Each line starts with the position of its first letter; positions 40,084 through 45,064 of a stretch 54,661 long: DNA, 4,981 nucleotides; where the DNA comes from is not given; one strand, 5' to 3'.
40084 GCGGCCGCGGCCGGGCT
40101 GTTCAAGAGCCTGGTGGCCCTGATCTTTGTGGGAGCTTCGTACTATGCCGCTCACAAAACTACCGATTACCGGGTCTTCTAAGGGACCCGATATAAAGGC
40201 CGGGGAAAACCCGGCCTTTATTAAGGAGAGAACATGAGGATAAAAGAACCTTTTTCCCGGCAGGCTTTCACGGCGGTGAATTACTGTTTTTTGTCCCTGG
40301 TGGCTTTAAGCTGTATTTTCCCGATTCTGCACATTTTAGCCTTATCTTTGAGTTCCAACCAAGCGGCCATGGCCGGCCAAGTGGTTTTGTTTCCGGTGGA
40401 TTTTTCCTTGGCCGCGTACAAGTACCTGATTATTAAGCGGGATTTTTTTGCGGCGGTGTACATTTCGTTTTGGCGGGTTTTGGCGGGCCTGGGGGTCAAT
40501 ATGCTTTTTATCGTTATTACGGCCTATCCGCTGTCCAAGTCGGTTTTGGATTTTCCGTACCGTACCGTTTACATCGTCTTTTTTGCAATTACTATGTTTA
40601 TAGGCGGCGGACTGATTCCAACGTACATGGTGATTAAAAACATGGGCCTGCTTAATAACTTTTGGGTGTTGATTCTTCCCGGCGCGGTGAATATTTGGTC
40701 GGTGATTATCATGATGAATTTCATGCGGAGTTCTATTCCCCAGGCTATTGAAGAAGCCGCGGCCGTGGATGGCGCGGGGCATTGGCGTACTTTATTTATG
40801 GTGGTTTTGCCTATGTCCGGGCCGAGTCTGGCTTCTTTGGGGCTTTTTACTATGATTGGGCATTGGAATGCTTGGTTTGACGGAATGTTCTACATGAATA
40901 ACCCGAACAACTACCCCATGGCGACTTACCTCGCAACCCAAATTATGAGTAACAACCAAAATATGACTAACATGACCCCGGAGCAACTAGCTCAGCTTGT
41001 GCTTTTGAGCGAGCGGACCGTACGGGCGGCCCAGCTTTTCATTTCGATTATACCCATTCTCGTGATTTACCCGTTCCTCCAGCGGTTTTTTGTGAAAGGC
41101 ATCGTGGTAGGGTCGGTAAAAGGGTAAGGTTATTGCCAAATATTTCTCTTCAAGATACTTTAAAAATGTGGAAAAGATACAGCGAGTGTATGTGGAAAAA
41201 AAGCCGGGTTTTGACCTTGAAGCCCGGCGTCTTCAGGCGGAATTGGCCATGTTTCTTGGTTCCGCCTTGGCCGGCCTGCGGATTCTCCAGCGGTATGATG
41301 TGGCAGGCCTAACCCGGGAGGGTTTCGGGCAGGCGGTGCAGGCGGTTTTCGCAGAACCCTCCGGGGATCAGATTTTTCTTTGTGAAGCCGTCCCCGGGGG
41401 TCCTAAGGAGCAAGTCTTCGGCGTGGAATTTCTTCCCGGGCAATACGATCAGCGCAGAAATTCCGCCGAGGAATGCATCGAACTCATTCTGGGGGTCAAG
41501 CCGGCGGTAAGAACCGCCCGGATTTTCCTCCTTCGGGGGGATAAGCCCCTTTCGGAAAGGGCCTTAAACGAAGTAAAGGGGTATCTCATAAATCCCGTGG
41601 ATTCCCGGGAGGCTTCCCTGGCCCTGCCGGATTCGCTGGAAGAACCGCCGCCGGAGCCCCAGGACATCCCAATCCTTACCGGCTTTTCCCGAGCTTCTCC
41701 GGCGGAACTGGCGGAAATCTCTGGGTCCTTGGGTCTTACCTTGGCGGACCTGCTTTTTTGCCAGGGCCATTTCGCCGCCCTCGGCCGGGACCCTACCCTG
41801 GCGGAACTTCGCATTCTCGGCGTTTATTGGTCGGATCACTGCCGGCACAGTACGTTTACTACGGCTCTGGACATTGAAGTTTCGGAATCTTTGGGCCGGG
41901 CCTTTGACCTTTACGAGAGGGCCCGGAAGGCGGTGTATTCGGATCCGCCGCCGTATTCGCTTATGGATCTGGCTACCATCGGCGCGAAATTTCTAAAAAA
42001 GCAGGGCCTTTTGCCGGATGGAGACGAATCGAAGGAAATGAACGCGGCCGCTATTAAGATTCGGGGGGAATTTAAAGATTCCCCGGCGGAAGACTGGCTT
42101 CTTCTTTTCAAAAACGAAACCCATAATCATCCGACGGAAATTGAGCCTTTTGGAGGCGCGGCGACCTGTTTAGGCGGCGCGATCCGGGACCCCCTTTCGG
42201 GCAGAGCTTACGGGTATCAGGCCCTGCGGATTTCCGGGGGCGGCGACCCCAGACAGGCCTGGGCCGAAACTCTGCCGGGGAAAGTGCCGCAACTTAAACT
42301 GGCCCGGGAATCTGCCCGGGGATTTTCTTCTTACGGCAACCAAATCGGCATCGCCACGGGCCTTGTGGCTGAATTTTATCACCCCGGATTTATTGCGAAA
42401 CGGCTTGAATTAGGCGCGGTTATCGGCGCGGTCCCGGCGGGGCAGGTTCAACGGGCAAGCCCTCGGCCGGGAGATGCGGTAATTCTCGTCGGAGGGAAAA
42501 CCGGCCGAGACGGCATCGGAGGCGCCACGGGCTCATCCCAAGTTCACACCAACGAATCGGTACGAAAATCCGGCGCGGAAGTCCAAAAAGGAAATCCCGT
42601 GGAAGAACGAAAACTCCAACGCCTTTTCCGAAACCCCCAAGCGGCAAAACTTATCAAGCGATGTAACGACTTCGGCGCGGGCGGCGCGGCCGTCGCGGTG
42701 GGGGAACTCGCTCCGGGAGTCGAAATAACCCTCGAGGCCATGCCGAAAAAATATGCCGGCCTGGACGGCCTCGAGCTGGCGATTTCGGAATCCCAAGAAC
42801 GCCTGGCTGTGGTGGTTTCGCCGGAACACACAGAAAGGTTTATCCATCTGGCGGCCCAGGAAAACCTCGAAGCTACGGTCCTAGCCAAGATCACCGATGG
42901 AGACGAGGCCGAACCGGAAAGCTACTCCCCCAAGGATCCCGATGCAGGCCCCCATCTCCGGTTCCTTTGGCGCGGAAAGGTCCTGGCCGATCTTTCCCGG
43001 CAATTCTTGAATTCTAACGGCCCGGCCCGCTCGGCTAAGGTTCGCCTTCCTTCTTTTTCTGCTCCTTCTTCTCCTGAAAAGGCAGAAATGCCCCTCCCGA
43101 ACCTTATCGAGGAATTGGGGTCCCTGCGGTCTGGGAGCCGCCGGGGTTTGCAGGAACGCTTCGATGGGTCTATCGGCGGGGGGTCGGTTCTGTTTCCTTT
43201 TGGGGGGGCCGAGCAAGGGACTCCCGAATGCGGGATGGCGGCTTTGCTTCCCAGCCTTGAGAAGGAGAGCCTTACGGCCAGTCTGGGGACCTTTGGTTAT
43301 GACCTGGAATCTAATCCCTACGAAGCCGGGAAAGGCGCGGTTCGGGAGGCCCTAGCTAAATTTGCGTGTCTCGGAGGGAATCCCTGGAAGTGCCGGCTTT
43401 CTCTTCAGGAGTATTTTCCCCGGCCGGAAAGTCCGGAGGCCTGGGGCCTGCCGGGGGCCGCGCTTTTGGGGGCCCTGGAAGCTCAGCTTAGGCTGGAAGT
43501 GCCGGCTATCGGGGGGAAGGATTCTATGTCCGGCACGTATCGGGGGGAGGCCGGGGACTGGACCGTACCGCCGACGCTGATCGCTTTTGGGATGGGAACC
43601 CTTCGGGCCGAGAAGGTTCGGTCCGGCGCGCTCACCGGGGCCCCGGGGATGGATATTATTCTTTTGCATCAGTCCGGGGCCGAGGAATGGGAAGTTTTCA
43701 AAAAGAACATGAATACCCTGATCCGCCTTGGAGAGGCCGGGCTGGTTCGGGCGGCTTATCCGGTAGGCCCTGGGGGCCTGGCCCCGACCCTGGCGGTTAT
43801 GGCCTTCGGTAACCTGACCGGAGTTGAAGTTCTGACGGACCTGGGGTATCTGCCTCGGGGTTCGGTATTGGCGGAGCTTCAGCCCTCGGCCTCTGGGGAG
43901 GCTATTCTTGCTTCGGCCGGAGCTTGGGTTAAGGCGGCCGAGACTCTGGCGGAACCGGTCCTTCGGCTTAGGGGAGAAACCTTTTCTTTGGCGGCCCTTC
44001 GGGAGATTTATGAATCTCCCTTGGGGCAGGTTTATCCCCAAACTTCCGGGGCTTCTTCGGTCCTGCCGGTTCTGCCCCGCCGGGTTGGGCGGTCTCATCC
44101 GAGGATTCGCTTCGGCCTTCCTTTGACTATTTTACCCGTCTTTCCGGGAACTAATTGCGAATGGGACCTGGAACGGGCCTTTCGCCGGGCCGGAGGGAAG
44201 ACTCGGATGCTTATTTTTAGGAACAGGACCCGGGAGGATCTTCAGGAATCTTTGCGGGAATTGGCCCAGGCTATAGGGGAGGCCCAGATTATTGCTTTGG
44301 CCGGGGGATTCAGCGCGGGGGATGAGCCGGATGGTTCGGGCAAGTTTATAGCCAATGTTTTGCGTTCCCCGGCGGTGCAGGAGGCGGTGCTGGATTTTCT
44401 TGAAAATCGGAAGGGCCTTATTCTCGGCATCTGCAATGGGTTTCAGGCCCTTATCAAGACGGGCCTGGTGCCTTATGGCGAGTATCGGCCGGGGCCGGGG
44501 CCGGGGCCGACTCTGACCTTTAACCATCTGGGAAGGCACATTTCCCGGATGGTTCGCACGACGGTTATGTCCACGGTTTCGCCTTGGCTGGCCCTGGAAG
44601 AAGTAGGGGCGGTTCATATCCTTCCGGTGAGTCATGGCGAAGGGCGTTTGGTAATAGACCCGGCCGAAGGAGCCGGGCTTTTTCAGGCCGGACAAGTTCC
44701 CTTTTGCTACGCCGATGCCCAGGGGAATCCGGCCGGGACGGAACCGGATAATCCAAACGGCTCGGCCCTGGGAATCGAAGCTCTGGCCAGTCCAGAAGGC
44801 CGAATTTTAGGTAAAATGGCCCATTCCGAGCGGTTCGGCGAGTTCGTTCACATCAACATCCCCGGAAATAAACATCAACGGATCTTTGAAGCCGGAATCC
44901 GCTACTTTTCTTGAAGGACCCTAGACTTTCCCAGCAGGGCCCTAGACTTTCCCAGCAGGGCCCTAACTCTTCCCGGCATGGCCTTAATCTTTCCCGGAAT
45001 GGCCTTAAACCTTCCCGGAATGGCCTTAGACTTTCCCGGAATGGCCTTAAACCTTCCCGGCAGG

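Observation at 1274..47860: A dispersed family of strictly 21-bp-periodic intergenic tandem arrays (four loci, about 1.3 kb in 54.7 kb)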

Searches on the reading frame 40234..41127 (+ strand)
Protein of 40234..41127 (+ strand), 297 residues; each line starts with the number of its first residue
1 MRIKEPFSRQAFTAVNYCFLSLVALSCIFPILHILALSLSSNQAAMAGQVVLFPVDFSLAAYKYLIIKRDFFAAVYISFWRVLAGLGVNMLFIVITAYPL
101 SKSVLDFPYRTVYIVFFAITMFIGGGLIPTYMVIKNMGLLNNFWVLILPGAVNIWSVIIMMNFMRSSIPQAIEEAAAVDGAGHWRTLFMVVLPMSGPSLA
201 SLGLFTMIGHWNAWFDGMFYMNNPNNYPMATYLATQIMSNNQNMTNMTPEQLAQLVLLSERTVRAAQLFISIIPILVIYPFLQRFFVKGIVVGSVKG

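Call 46: find_encoding_contigs(protein=window:40234-41127:+, flank=10000)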
Protein window:40234-41127:+ (297 aa): 1 contig read that carries it; 1 place shown.
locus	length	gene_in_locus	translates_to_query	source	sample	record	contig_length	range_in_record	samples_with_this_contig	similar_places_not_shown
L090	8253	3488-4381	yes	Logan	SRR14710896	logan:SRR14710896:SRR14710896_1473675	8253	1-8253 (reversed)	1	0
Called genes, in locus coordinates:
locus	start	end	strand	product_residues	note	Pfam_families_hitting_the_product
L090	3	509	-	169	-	?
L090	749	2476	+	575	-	PF01547:SBP_bac_1, PF13416:SBP_bac_8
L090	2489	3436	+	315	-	PF00528:BPD_transp_1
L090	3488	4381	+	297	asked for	PF00528:BPD_transp_1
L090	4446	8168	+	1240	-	PF18072:FGAR-AT_linker, PF00586:AIRS (faint), PF02769:AIRS_C, PF13507:GATase_5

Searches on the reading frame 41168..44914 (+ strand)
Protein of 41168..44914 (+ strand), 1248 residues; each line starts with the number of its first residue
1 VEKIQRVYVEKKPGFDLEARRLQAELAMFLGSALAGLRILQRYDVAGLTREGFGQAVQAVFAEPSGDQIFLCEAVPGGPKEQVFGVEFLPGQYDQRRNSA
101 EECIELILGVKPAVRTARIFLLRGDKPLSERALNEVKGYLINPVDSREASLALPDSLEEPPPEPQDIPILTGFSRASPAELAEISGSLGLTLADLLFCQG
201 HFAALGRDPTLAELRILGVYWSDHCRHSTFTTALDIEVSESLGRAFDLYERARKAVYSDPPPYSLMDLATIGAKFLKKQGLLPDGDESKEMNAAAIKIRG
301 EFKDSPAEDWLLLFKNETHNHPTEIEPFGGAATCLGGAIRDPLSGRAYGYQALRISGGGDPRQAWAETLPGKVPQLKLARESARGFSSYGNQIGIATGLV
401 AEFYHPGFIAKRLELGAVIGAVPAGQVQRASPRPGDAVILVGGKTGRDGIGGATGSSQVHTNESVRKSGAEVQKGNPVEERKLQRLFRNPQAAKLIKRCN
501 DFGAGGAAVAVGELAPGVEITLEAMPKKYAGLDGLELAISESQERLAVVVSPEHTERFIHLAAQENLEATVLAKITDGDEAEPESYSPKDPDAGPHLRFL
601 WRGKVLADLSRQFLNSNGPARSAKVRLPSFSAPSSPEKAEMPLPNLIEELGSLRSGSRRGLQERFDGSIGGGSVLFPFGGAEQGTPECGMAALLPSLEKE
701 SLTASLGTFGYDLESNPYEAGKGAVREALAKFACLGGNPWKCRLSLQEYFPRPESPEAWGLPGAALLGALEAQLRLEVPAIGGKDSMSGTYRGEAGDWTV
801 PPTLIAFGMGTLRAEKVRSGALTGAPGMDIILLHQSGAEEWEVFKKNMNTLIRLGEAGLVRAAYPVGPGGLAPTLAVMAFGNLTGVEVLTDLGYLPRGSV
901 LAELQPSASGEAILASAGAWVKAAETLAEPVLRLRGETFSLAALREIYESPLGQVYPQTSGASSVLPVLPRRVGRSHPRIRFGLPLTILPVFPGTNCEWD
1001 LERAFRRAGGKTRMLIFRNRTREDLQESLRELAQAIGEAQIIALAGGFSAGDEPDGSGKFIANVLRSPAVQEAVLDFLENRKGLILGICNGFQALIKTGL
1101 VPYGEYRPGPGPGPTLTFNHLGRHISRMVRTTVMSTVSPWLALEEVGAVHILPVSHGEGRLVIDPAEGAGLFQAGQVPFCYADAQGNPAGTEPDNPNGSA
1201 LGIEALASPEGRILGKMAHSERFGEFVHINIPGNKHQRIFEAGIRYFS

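Call 39: search_protein_families(library=pfam, proteins=[window:41168-44914:+], max_evalue=0.00001)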
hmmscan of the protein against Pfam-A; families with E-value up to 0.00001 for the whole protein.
window:41168-44914:+ (1248 aa): 4 families
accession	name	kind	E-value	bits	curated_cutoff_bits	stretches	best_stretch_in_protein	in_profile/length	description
PF13507.12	GATase_5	-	6.7e-68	229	27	1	988-1247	5-260/260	CobB/CobQ-like glutamine amidotransferase domain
PF02769.27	AIRS_C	-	4.8e-27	95.5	23.1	1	433-580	1-150/156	AIR synthase related protein, C-terminal domain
PF18072.6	FGAR-AT_linker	-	1.1e-09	39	26.6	1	184-227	6-49/50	Formylglycinamide ribonucleotide amidotransferase linker domain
PF00586.29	AIRS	-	1.2e-06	29.3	24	0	307-396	10-88/112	AIR synthase related protein, N-terminal domain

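Call 61: find_homologous_proteins(query=window:41168-44914:+, max_evalue=1e-200)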
Query window:41168-44914:+ (1248 aa): 7969 proteins with E <= 1e-200 among 8000 candidates; the best 120 are listed.
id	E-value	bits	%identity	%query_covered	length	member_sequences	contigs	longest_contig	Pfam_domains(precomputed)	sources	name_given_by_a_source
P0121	0.0e+0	2798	100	100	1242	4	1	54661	PF18072.7,PF00586.30,PF13507.13,PF02769.28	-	-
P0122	0.0e+0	1815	66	100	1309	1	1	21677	PF18072.7,PF00586.30,PF13507.13,PF02769.28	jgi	jgi:phosphoribosylformylglycinamidine synthase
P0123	0.0e+0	1687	63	77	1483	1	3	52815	PF18072.7,PF13507.13,PF00873.26,PF02769.28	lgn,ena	-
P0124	0.0e+0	1654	61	100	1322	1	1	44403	PF18072.7,PF00586.30,PF13507.13,PF02769.28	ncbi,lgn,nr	ncbi:phosphoribosylformylglycinamidine synthase [Spirochaetia bacterium]|nr:phosphoribosylformylglyc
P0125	0.0e+0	1651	61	100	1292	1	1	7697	PF18072.7,PF00586.30,PF13507.13,PF02769.28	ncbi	ncbi:MAG: phosphoribosylformylglycinamidine synthase [Treponematales bacterium]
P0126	0.0e+0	1650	61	100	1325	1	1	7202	PF18072.7,PF13507.13,PF02769.28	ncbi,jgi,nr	ncbi:MAG: phosphoribosylformylglycinamidine synthase [Treponema sp.]|jgi:phosphoribosylformylglycina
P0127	0.0e+0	1646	62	100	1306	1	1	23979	PF18072.7,PF13507.13,PF02769.28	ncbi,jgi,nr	ncbi:MAG: phosphoribosylformylglycinamidine synthase [Treponema sp.]|jgi:phosphoribosylformylglycina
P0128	0.0e+0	1645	60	100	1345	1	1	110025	PF18072.7,PF00586.30,PF13507.13,PF02769.28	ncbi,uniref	ncbi:phosphoribosylformylglycinamidine synthase [Treponema primitia]|uniref:phosphoribosylformylglyc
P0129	0.0e+0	1643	62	100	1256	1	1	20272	PF18072.7,PF00586.30,PF13507.13,PF02769.28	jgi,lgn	jgi:phosphoribosylformylglycinamidine synthase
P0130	0.0e+0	1642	62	100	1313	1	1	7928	PF18072.7,PF00586.30,PF13507.13,PF02769.28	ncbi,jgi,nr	ncbi:MAG: phosphoribosylformylglycinamidine synthase [Spirochaetaceae bacterium]|jgi:phosphoribosylf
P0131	0.0e+0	1642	61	100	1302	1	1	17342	PF18072.7,PF00586.30,PF13507.13,PF02769.28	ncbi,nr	ncbi:phosphoribosylformylglycinamidine synthase [Spirochaetia bacterium]|nr:phosphoribosylformylglyc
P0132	0.0e+0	1642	60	100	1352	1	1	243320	PF18072.7,PF13507.13,PF02769.28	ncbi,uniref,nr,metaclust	ncbi:phosphoribosylformylglycinamidine synthase [Treponema primitia]|uniref:phosphoribosylformylglyc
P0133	0.0e+0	1642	61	100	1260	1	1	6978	PF18072.7,PF00586.30,PF13507.13,PF02769.28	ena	-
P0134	0.0e+0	1640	61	100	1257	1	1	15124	PF18072.7,PF00586.30,PF13507.13,PF02769.28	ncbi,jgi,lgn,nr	ncbi:MAG: phosphoribosylformylglycinamidine synthase [Treponema sp.]|jgi:phosphoribosylformylglycina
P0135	0.0e+0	1640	62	100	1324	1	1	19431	PF18072.7,PF00586.30,PF13507.13,PF02769.28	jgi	jgi:phosphoribosylformylglycinamidine synthase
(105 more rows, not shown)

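Call 62: find_encoding_contigs(protein=P0122, flank=10000)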
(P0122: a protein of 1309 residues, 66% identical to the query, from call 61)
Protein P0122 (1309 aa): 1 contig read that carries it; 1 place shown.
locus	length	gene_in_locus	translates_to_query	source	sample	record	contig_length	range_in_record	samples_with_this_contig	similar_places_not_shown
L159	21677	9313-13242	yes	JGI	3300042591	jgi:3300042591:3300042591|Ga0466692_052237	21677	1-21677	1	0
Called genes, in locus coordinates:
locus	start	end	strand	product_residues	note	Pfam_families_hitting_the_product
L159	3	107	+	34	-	?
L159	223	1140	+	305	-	PF01757:Acyl_transf_3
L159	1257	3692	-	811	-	PF00133:tRNA-synt_1, PF01406:tRNA-synt_1e (faint), PF09334:tRNA-synt_1g, PF13603:tRNA-synt_1_2, PF09334:tRNA-synt_1g (weak), PF08264:Anticodon_1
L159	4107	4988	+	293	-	PF00140:Sigma70_r1_2, PF04542:Sigma70_r2, PF04539:Sigma70_r3, PF04545:Sigma70_r4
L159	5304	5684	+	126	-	-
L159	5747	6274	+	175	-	PF02663:FmdE, PF01258:zf-dskA_traR (weak)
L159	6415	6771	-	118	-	-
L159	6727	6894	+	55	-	-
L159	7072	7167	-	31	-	-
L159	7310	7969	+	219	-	PF12728:HTH_17, PF13384:HTH_23 (faint), PF00359:PTS_EIIA_2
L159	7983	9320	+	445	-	PF01546:Peptidase_M20, PF07687:M20_dimer (weak)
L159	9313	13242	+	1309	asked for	PF18072:FGAR-AT_linker, PF00586:AIRS (faint), PF02769:AIRS_C, PF13507:GATase_5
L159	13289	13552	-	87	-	PF13359:DDE_Tnp_4 (weak)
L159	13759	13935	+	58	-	-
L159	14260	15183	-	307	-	PF02195:ParB_N, PF17762:HTH_ParB, PF23552:ParB_C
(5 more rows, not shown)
